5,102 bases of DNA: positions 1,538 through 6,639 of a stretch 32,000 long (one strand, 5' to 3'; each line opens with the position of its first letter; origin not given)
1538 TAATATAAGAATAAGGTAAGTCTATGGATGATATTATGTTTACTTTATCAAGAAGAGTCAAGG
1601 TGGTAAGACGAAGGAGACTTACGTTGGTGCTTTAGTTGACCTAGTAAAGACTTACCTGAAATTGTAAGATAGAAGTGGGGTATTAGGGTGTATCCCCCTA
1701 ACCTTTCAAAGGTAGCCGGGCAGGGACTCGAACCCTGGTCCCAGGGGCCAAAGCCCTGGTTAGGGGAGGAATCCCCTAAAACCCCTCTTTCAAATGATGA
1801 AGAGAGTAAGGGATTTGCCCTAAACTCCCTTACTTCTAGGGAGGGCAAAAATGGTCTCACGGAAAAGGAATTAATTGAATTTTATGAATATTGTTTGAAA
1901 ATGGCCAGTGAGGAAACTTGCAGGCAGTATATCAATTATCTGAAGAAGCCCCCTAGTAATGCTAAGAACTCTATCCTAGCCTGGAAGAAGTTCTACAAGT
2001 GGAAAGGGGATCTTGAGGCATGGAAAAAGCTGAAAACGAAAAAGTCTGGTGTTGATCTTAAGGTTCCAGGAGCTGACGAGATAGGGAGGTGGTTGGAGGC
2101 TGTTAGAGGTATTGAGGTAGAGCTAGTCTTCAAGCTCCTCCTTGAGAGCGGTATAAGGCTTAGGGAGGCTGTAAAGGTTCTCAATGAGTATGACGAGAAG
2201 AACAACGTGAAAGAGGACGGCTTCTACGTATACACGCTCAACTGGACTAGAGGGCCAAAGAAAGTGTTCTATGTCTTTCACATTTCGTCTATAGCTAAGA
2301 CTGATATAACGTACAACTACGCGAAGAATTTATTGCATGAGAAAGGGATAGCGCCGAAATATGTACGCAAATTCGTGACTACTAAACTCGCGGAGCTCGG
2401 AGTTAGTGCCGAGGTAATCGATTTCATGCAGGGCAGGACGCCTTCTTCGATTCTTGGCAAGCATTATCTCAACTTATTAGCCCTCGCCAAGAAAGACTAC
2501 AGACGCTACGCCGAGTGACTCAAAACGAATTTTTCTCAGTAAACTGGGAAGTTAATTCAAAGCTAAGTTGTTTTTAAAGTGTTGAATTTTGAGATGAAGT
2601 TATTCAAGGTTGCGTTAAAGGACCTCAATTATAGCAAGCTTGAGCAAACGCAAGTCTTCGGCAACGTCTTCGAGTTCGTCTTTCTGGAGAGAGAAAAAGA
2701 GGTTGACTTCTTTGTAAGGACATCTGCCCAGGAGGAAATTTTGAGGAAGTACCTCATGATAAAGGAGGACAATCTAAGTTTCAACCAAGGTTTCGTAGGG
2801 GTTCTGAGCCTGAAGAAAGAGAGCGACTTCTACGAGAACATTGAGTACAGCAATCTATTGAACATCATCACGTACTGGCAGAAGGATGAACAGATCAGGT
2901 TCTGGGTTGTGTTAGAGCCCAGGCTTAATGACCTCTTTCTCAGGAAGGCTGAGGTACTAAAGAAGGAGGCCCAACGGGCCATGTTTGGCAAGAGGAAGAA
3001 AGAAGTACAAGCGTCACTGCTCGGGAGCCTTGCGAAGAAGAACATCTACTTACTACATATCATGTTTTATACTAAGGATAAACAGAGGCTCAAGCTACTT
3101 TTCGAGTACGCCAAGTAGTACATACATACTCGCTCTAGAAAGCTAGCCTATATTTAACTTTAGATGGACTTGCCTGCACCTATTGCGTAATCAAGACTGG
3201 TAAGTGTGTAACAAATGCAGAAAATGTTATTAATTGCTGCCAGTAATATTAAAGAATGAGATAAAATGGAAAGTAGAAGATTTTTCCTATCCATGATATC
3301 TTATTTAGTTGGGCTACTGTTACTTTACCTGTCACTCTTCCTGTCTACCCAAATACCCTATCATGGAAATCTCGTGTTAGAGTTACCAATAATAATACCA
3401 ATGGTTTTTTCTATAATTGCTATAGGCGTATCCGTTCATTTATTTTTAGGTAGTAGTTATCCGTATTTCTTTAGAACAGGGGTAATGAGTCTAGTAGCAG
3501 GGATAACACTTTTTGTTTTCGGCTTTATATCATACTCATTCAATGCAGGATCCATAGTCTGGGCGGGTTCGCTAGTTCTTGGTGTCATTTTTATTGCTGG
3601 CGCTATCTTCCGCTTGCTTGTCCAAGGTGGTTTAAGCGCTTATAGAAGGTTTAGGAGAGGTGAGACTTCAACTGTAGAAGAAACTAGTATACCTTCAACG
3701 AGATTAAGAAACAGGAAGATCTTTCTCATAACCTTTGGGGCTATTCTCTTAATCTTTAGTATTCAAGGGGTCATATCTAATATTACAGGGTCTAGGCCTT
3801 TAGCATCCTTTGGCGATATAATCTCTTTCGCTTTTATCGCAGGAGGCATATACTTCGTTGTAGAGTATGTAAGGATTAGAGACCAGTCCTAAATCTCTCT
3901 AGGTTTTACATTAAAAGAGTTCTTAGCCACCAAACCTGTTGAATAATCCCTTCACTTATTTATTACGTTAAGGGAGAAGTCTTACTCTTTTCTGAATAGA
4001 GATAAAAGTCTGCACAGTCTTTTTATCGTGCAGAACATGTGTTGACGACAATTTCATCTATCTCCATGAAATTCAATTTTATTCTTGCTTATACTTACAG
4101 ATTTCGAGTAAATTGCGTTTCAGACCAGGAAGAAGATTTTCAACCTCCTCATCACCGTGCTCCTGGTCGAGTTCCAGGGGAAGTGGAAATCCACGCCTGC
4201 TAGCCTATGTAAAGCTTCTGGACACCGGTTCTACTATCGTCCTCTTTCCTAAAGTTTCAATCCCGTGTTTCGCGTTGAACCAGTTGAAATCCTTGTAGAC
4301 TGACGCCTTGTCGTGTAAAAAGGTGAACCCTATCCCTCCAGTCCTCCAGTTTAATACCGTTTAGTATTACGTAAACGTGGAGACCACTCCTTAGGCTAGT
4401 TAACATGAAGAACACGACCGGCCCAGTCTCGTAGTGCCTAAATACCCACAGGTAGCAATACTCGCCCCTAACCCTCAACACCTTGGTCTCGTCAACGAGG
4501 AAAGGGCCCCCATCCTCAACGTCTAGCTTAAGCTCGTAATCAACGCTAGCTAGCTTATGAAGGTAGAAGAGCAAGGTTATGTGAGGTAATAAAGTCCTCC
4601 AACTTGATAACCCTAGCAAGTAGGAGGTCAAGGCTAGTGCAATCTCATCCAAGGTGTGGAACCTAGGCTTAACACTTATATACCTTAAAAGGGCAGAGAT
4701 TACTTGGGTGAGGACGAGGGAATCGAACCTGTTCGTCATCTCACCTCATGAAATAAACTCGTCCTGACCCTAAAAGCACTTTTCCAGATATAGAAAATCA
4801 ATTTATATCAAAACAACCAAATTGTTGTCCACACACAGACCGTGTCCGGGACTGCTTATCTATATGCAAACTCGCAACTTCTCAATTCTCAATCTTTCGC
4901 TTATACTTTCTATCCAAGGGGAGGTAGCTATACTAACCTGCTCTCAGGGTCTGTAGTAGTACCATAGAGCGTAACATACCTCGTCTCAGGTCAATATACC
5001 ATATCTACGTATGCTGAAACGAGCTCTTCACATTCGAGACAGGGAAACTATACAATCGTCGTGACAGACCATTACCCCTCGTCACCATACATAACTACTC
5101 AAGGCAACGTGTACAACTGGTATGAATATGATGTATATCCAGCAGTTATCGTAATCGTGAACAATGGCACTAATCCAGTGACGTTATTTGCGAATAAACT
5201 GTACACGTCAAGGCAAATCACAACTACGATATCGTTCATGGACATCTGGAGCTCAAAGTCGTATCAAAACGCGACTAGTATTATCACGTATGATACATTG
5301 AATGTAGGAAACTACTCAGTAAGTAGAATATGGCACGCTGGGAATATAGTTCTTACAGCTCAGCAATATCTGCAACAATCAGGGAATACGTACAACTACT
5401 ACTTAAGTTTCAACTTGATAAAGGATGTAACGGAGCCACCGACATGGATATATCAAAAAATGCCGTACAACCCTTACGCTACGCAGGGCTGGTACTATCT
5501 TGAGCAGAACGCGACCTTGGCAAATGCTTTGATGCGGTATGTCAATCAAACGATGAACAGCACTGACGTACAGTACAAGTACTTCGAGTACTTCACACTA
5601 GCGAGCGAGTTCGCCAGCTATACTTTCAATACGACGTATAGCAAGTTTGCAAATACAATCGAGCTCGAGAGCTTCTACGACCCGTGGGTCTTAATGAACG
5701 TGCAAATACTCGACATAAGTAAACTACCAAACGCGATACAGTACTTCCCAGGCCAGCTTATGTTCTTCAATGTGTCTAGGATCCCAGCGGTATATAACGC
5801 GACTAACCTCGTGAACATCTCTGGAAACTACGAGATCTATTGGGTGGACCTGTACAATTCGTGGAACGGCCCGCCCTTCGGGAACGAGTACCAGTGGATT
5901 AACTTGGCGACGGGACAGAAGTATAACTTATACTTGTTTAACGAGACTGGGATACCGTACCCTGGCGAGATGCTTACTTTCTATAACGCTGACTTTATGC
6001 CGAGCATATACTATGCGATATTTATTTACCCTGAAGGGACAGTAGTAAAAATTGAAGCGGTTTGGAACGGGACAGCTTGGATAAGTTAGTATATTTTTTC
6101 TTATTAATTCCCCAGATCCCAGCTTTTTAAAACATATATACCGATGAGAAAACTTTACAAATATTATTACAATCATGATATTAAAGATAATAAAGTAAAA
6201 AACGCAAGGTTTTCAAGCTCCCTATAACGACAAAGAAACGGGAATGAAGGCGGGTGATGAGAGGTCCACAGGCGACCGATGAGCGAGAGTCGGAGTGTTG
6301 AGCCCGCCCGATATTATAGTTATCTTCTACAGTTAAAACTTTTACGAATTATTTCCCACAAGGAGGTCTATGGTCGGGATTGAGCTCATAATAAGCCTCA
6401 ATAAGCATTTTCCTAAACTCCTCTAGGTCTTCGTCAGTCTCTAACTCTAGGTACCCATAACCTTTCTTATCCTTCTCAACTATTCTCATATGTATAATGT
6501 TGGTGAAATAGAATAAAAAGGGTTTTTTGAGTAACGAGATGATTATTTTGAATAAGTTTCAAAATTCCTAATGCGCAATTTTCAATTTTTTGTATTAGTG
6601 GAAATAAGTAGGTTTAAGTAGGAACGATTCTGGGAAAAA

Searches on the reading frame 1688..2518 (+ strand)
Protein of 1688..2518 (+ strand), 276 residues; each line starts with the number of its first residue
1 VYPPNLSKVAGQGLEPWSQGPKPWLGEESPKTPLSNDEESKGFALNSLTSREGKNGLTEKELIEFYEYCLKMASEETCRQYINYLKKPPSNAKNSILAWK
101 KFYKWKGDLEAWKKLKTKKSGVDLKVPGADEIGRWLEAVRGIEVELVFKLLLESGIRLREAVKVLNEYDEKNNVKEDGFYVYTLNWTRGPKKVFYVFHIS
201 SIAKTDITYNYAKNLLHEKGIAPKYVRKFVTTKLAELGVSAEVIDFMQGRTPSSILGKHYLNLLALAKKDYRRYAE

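Call 10: search_protein_families(library=pfam, proteins=[window:1688-2518:+], max_evalue=0.01)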
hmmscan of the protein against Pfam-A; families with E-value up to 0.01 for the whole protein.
window:1688-2518:+ (276 aa): 1 family
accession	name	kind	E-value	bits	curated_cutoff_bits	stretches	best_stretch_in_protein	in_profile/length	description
PF16795.10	Phage_integr_3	-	7.5e-42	143.4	27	1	126-276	3-160/161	Archaeal phage integrase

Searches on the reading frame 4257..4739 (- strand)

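Call 10: search_protein_families(library=pfam, proteins=[window:4257-4739:-], max_evalue=0.01)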
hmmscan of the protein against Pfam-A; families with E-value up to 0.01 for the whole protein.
window:4257-4739:- (160 aa): 1 family
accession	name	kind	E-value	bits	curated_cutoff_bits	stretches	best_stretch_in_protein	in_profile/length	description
PF03050.20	DDE_Tnp_IS66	-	0.007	16.2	23.1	1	63-129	53-126/284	Transposase IS66 family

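Call 66: search_protein_families(library=phrogs, proteins=[window:4257-4739:-], max_evalue=0.01)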
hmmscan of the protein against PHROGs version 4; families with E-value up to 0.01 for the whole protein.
window:4257-4739:- (160 aa): 0 families

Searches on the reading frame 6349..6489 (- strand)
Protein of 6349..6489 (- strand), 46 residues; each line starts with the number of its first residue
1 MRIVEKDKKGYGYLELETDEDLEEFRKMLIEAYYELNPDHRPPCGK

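Call 3: search_protein_families(library=pfam, proteins=[window:6349-6489:-], max_evalue=0.1)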
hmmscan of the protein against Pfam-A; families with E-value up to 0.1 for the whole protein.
window:6349-6489:- (46 aa): 1 family
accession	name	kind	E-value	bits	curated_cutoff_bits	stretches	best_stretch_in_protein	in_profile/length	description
PF16275.10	SF1-HH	-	0.088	13.6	29.3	1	15-43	82-110/114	Splicing factor 1 helix-hairpin domain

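Call 66: search_protein_families(library=phrogs, proteins=[window:6349-6489:-], max_evalue=0.01)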
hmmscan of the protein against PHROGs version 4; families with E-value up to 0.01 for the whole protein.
window:6349-6489:- (46 aa): 1 family
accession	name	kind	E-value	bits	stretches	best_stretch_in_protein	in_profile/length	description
phrog_30262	-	unknown function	1.3e-15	58.2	1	1-44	9-50/52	-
